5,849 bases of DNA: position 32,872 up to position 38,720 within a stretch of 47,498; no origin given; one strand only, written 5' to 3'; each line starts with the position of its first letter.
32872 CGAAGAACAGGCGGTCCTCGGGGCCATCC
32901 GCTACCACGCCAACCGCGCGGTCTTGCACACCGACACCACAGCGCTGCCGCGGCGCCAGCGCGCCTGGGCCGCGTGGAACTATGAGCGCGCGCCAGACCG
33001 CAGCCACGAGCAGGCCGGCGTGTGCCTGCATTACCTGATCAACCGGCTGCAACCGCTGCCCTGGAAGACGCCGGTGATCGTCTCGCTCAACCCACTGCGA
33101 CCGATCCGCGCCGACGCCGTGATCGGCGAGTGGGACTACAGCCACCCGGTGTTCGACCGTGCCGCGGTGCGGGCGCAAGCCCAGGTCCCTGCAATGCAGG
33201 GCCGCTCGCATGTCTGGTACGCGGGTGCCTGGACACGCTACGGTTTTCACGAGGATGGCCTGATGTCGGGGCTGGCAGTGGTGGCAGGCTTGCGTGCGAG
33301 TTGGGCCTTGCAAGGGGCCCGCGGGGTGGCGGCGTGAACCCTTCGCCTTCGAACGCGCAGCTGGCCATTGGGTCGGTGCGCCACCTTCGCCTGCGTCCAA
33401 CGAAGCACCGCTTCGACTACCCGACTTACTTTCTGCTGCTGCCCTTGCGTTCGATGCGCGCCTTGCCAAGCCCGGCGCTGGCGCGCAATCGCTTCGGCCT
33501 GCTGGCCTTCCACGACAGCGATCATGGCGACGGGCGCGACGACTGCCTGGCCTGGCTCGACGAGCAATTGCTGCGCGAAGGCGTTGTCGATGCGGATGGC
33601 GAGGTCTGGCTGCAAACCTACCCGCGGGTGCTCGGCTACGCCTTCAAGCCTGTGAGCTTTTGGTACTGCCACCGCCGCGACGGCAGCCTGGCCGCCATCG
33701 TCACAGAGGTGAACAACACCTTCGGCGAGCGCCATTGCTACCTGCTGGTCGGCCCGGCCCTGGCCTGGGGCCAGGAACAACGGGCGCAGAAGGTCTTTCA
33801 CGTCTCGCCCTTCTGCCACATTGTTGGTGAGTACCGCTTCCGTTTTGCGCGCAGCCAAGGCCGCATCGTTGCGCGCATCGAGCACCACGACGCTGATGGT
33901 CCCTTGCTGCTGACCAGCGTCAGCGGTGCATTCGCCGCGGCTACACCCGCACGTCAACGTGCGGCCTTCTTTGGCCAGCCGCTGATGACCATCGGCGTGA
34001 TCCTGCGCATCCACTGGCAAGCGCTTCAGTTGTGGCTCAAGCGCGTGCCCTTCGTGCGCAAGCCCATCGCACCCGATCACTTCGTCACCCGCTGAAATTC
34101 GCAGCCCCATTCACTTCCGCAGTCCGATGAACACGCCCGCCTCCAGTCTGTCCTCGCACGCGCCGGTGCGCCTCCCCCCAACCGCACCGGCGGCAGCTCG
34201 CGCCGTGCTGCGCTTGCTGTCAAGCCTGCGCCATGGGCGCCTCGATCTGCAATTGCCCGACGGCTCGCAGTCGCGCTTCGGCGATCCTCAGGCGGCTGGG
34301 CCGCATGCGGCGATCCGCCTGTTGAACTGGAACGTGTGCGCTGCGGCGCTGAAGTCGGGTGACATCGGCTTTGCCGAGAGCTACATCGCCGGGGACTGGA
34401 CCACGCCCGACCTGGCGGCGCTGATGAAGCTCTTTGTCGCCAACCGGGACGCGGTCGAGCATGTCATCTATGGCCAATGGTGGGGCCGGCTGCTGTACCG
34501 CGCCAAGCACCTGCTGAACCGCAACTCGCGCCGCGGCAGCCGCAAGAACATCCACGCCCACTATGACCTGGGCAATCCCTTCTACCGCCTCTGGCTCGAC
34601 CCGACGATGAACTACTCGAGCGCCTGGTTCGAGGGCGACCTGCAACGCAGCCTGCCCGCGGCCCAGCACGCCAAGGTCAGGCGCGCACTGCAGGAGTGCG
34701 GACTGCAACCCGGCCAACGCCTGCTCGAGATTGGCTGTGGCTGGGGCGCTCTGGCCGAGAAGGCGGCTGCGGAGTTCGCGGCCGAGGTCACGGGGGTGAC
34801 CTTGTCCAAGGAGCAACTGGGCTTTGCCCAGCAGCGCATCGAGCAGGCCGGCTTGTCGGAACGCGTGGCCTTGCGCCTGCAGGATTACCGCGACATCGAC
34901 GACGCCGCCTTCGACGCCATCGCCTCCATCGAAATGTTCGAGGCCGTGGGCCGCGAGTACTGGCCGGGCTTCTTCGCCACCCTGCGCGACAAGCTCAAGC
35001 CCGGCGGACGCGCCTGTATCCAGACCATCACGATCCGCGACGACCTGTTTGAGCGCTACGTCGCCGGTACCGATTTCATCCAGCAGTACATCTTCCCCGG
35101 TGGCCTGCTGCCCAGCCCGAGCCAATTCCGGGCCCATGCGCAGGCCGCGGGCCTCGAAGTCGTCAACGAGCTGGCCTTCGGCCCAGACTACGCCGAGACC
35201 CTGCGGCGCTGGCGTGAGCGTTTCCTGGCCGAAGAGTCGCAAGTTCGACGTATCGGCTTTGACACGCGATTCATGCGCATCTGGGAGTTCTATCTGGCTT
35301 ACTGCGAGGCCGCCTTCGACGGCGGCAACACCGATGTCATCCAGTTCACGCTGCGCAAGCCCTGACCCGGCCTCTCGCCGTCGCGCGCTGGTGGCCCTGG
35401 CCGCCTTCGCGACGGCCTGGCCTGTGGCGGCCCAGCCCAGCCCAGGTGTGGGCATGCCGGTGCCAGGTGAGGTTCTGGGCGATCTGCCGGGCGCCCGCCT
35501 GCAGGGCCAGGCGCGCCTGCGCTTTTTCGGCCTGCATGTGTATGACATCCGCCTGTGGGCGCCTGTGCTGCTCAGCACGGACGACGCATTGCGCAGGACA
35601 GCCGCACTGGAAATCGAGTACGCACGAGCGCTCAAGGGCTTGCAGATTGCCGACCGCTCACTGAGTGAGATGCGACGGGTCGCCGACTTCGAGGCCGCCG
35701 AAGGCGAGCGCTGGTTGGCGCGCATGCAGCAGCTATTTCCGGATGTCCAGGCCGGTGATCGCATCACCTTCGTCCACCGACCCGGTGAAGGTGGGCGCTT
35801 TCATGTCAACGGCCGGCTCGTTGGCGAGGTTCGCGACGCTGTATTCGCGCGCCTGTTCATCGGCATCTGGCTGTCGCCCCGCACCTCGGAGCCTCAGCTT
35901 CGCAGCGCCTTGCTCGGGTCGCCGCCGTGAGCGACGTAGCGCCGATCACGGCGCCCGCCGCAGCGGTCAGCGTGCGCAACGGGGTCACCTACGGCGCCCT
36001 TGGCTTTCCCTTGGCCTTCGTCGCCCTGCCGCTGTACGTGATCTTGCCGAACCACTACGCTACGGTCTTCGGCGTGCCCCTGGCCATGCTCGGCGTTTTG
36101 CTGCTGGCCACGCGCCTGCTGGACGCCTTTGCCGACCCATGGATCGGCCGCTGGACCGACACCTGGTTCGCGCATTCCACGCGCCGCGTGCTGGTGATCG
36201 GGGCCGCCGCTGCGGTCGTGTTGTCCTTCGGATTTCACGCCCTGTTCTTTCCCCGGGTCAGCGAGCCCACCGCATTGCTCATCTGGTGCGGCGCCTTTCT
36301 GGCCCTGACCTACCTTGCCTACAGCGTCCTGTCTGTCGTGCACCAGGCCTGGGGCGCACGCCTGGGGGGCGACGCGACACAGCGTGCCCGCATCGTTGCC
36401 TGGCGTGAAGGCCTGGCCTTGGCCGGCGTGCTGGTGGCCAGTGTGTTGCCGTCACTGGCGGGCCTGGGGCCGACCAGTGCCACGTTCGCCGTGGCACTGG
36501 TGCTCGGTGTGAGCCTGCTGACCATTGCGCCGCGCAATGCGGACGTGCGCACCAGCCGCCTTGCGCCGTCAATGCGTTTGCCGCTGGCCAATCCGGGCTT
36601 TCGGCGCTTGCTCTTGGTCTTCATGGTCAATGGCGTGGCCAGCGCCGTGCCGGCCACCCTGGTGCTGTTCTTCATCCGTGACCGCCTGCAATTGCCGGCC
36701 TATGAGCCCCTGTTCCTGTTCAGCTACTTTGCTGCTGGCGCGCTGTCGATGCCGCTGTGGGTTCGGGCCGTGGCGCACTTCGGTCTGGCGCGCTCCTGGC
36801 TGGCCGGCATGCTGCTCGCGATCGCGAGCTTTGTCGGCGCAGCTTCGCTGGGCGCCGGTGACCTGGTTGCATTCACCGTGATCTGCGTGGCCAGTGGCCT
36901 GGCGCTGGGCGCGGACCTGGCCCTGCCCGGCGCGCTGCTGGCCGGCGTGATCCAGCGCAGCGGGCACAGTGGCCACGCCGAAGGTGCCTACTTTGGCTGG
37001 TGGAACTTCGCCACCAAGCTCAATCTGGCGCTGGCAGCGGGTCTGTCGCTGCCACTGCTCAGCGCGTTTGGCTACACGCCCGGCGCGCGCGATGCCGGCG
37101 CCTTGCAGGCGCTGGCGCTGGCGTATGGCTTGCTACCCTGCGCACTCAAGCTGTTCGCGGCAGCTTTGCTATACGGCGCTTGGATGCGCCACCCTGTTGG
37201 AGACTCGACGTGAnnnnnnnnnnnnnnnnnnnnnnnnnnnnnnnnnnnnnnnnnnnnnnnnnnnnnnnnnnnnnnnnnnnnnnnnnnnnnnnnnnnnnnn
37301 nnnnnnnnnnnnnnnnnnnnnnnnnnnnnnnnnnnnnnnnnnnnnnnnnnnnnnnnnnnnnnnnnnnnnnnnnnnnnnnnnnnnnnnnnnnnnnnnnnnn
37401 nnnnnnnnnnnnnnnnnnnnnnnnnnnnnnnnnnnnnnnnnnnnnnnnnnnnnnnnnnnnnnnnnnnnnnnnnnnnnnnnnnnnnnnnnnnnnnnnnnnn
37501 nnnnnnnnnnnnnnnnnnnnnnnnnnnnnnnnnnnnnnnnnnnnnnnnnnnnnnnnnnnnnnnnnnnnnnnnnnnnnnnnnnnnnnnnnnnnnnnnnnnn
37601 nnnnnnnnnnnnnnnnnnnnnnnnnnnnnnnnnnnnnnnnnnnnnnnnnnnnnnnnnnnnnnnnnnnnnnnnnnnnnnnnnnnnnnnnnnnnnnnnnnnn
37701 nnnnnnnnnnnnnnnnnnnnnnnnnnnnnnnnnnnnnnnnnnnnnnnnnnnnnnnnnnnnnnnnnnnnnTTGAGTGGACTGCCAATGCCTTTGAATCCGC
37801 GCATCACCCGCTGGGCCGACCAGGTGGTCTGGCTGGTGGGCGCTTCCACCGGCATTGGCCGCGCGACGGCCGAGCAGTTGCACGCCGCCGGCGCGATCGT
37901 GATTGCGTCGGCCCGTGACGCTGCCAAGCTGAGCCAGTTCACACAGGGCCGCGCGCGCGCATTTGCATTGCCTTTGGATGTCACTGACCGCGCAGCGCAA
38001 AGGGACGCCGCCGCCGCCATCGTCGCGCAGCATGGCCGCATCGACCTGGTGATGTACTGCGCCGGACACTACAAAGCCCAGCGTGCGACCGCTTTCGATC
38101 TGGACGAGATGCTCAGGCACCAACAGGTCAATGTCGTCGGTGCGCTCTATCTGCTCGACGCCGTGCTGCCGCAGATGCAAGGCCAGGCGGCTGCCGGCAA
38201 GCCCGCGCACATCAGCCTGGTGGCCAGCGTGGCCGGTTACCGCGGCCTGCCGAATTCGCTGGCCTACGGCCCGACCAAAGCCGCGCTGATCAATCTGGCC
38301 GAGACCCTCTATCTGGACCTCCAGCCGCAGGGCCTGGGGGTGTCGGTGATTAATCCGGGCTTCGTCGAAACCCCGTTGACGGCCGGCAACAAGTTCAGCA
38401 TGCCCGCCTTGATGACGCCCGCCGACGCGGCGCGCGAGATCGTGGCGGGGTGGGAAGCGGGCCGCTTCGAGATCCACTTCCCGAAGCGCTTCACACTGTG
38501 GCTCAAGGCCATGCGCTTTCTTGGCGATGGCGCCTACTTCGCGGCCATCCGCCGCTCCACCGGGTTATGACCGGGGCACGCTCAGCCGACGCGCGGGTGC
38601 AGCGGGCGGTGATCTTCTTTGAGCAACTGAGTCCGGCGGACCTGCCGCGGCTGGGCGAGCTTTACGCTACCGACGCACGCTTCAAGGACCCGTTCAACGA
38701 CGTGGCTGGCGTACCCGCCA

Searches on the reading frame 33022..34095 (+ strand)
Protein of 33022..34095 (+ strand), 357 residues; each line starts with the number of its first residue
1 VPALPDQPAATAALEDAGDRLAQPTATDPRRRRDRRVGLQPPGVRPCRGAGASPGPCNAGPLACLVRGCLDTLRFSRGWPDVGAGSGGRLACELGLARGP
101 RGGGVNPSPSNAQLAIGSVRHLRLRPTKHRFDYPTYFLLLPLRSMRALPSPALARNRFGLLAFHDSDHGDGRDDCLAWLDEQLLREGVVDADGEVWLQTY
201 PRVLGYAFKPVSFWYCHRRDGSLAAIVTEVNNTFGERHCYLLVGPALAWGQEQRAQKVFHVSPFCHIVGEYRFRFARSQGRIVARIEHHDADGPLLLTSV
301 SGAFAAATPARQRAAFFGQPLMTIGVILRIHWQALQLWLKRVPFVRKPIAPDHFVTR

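Call 3: search_protein_families(library=pfam, proteins=[window:33022-34095:+], max_evalue=0.01)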
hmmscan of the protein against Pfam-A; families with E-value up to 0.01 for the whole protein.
window:33022-34095:+ (357 aa): 1 family
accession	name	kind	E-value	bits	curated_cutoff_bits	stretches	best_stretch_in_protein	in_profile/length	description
PF07103.16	DUF1365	-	2.8e-76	256.7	25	1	115-348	2-233/235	Protein of unknown function (DUF1365)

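Call 8: search_protein_families(library=ncbifam, proteins=[window:33022-34095:+], max_evalue=0.001)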
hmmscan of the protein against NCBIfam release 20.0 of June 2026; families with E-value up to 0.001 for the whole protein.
window:33022-34095:+ (357 aa): 0 families

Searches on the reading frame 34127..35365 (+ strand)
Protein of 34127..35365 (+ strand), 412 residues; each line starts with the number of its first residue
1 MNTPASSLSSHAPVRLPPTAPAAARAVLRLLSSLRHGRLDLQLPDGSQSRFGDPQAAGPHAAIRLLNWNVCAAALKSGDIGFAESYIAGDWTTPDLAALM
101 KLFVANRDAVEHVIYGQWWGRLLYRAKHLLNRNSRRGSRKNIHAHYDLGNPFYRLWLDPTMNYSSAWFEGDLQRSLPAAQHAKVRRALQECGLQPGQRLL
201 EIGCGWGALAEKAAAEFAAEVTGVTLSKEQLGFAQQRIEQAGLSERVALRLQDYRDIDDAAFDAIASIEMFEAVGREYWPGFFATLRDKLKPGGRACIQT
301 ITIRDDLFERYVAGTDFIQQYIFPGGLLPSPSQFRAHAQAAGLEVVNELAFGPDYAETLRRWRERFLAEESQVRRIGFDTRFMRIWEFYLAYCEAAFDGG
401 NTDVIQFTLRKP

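Call 3: search_protein_families(library=pfam, proteins=[window:34127-35365:+], max_evalue=0.01)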
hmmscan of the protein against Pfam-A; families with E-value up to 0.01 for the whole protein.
window:34127-35365:+ (412 aa): 8 families
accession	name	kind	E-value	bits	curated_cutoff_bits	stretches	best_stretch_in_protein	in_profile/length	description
PF02353.26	CMAS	-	1.5e-87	293.8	27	1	136-407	4-273/273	Mycolic acid cyclopropane synthetase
PF13649.12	Methyltransf_25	-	6.8e-17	62.4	27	1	200-294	2-97/97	Methyltransferase domain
PF08241.18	Methyltransf_11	-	8.7e-15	55.6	21.2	1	200-297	1-94/95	Methyltransferase domain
PF13489.12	Methyltransf_23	-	6.9e-14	52.3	27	1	182-347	7-163/164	Methyltransferase domain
PF08242.18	Methyltransf_12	-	2.6e-13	50.9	30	1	200-295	1-97/98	Methyltransferase domain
PF13847.12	Methyltransf_31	-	6.6e-12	45.8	27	1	195-310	3-121/145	Methyltransferase domain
PF05175.20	MTS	-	0.00027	21.1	23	1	196-295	32-135/170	Methyltransferase small domain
PF01135.25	PCMT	-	0.002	18.4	20.3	1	181-295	62-168/210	Protein-L-isoaspartate(D-aspartate) O-methyltransferase (PCMT)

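Call 8: search_protein_families(library=ncbifam, proteins=[window:34127-35365:+], max_evalue=0.001)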
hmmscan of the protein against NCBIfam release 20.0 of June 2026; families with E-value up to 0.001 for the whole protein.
window:34127-35365:+ (412 aa): 22 families
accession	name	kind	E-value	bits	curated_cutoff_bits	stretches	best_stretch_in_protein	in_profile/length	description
NF053839.1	CPFASynBruc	equivalog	9.8e-82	275.1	600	1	33-410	12-383/410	cyclopropane fatty acid synthase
NF008686.0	PRK11705.1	equivalog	2.8e-73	247.2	400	1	62-409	38-370/383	cyclopropane fatty acyl phospholipid synthase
NF040703.1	cyclopro_CfaB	exception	2.8e-68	230.5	650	1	137-411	102-376/393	C17 cyclopropane fatty acid synthase CfaB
NF040660.1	mycolic_MTase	equivalog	1.8e-53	182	390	1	139-411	5-283/283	cyclopropane mycolic acid synthase family methyltransferase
NF043040.1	corrin_prot_MT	hypoth_equivalog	2.6e-17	63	180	1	180-313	26-162/216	corrinoid protein-associated methyltransferase CpaM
TIGR01983.1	UbiG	equivalog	3.4e-12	46.2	102.95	1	194-302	49-155/228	bifunctional 2-polyprenyl-6-hydroxyphenol methylase/3-demethylubiquinol 3-O-methyltransferase UbiG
NF041943.1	GPPMT_Stmyces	equivalog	9.4e-10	38.8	400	1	142-296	28-177/272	geranyl diphosphate 2-C-methyltransferase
TIGR02021.1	BchM-ChlM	equivalog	3.8e-07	29.7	158.9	1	182-269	42-126/218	magnesium protoporphyrin IX methyltransferase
NF045667.1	MTase_DVU1556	equivalog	4.9e-07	29.4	155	1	184-265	11-88/213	DVU_1556 family methyltransferase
TIGR04074.1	bacter_Hen1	equivalog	3.2e-06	25.9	340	1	175-292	265-386/462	3' terminal RNA ribose 2'-O-methyltransferase Hen1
NF001244.0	PRK00216.1-5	equivalog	1.2e-05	24.7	216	1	185-265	38-122/236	bifunctional demethylmenaquinone methyltransferase/2-methoxy-6-polyprenyl-1,4-benzoquinol methylase UbiE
NF001453.0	PRK00312.1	equivalog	1.3e-05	24.8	188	1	183-275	68-160/217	protein-L-isoaspartate(D-aspartate) O-methyltransferase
NF041537.1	ArsM_AhpD_UU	exception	5.3e-05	22.2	510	1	184-312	65-194/345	arsenite methyltransferase/AhpD domain selenoprotein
TIGR03533.1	L3_gln_methyl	equivalog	5.7e-05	22.6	229.7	1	196-266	122-194/284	50S ribosomal protein L3 N(5)-glutamine methyltransferase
TIGR00536.1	hemK_fam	subfamily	8.7e-05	21.7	115.5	1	194-251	112-171/286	HemK family protein methyltransferase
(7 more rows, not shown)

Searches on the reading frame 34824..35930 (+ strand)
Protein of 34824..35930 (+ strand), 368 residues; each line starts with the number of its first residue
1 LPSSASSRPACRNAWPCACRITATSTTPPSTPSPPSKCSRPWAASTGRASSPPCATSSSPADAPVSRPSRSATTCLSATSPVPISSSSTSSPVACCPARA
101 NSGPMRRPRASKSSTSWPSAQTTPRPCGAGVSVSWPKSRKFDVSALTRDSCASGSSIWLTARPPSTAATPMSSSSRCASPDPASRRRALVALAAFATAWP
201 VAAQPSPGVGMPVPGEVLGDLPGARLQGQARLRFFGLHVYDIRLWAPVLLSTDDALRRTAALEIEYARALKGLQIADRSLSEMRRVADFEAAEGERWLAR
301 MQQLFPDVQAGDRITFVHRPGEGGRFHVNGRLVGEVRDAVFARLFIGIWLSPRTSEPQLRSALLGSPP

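Call 3: search_protein_families(library=pfam, proteins=[window:34824-35930:+], max_evalue=0.01)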
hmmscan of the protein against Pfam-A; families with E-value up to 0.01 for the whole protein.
window:34824-35930:+ (368 aa): 1 family
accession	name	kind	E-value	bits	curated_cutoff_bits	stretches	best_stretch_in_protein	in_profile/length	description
PF16036.10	Chalcone_3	-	3.9e-12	47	27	1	233-365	29-165/165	Chalcone isomerase-like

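Call 8: search_protein_families(library=ncbifam, proteins=[window:34824-35930:+], max_evalue=0.001)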
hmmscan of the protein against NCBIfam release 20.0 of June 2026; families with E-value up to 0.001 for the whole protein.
window:34824-35930:+ (368 aa): 0 families

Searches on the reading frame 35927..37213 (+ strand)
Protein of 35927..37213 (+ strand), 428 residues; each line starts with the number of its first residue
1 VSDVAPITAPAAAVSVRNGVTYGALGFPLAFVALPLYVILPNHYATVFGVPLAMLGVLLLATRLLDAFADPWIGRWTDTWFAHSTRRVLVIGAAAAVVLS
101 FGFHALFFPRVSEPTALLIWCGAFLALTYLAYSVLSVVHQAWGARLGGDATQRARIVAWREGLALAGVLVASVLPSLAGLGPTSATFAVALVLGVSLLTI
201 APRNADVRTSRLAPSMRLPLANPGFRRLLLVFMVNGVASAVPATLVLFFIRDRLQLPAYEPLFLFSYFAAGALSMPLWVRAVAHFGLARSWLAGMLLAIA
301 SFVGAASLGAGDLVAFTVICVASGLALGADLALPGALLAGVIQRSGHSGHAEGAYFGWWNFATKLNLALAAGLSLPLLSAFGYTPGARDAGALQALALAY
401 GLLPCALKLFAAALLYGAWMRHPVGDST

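Call 3: search_protein_families(library=pfam, proteins=[window:35927-37213:+], max_evalue=0.01)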
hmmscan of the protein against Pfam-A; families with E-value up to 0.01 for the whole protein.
window:35927-37213:+ (428 aa): 2 families
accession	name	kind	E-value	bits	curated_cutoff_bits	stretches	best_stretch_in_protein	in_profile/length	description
PF13347.12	MFS_2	-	1.7e-43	149.2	27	1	22-416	2-421/427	MFS/sugar transport protein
PF07690.21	MFS_1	-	2e-05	24.1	33.4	1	36-362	15-342/347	Major Facilitator Superfamily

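Call 8: search_protein_families(library=ncbifam, proteins=[window:35927-37213:+], max_evalue=0.001)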
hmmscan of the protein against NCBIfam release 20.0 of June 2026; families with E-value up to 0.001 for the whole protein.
window:35927-37213:+ (428 aa): 5 families
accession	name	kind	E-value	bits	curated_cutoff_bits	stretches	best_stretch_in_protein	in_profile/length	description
TIGR00792.1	gph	subfamily_domain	2.2e-24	85.9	231.35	1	22-415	6-416/437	glycoside-pentoside-hexuronide (GPH):cation symporter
NF007237.0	PRK09669.1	subfamily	8e-17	61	610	1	12-415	4-425/461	putative symporter YagG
NF007353.0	PRK09848.1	equivalog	3.7e-09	35.9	528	1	23-415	16-424/457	glucuronide transporter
NF008526.0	PRK11462.1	equivalog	3.2e-08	32.8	836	1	15-174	7-165/460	glycoside-pentoside-hexuronide family transporter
NF007749.0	PRK10429.1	equivalog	1.6e-07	30.6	456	1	20-184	9-174/473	melibiose:sodium transporter MelB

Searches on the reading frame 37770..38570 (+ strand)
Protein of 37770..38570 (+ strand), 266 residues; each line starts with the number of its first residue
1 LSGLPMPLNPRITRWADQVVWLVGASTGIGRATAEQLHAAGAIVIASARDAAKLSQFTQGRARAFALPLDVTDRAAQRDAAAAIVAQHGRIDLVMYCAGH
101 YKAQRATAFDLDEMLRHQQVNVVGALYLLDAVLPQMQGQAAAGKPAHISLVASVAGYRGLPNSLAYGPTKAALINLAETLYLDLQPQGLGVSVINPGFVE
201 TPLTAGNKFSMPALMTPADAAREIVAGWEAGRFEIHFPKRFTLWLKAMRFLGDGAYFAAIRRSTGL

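Call 3: search_protein_families(library=pfam, proteins=[window:37770-38570:+], max_evalue=0.01)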
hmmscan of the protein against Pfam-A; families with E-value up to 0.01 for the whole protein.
window:37770-38570:+ (266 aa): 5 families
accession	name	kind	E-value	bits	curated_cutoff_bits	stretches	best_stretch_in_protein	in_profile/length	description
PF00106.31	adh_short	-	3.9e-38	131.3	26.6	1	18-205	1-188/195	short chain dehydrogenase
PF13561.12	adh_short_C2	-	8.6e-31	107.8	27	1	24-208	1-185/236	Enoyl-(Acyl carrier protein) reductase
PF08659.16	KR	-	2.5e-09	37.7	22.6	1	20-197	3-176/180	KR domain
PF01370.27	Epimerase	-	7.5e-05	22.7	20.9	1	22-133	3-103/240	NAD dependent epimerase/dehydratase family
PF13460.12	NAD_binding_10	-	0.00025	21.4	27.2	1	24-99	1-69/184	NAD(P)H-binding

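Call 8: search_protein_families(library=ncbifam, proteins=[window:37770-38570:+], max_evalue=0.001)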
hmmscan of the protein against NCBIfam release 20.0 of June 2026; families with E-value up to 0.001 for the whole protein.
window:37770-38570:+ (266 aa): 211 families (the best 25 are shown)
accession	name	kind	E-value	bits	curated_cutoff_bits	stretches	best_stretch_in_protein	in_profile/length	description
NF005437.0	PRK07024.1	equivalog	2.1e-41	142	266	1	18-260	5-247/259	SDR family oxidoreductase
NF004765.0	PRK06101.1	equivalog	1.8e-38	132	406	1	19-250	3-225/241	SDR family oxidoreductase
NF005878.0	PRK07825.1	subfamily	3.1e-34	118.6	287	1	16-258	8-247/278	short chain dehydrogenase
NF006114.0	PRK08263.1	subfamily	4e-32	111.6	290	1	19-212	4-194/280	short chain dehydrogenase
NF004825.0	PRK06181.1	equivalog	5.6e-32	111.1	215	1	15-203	4-192/268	SDR family oxidoreductase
NF005559.1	PRK07231.1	subfamily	3.4e-31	108.6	215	1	16-205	3-192/249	glucose 1-dehydrogenase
NF005881.0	PRK07832.1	equivalog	8.7e-31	107.2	296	1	13-204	5-198/287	SDR family oxidoreductase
NF004824.0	PRK06180.1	subfamily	1.5e-30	106.3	298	1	18-201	5-185/279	oxidoreductase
NF004826.0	PRK06182.1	subfamily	6.3e-30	104.4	305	1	17-203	4-184/274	oxidoreductase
NF052558.1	MBtsdlDhBudC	equivalog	8.8e-30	104.1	270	1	16-208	2-191/250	meso-2,3-butanediol dehydrogenase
NF005075.0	PRK06500.1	equivalog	8.8e-30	103.9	336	1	13-214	2-196/249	SDR family oxidoreductase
NF006118.0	PRK08264.1-4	subfamily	3e-29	102.2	279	1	16-236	4-215/244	SDR family oxidoreductase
NF004514.1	PRK05855.1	equivalog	8.9e-29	100.5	455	1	14-210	310-507/578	SDR family oxidoreductase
NF009466.0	PRK12826.1-2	subfamily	3.5e-28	98.7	222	1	18-204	4-192/248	3-oxoacyl-ACP reductase FabG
NF004526.0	PRK05872.1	subfamily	6.8e-28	97.6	276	1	13-211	6-202/297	short-chain dehydrogenase/reductase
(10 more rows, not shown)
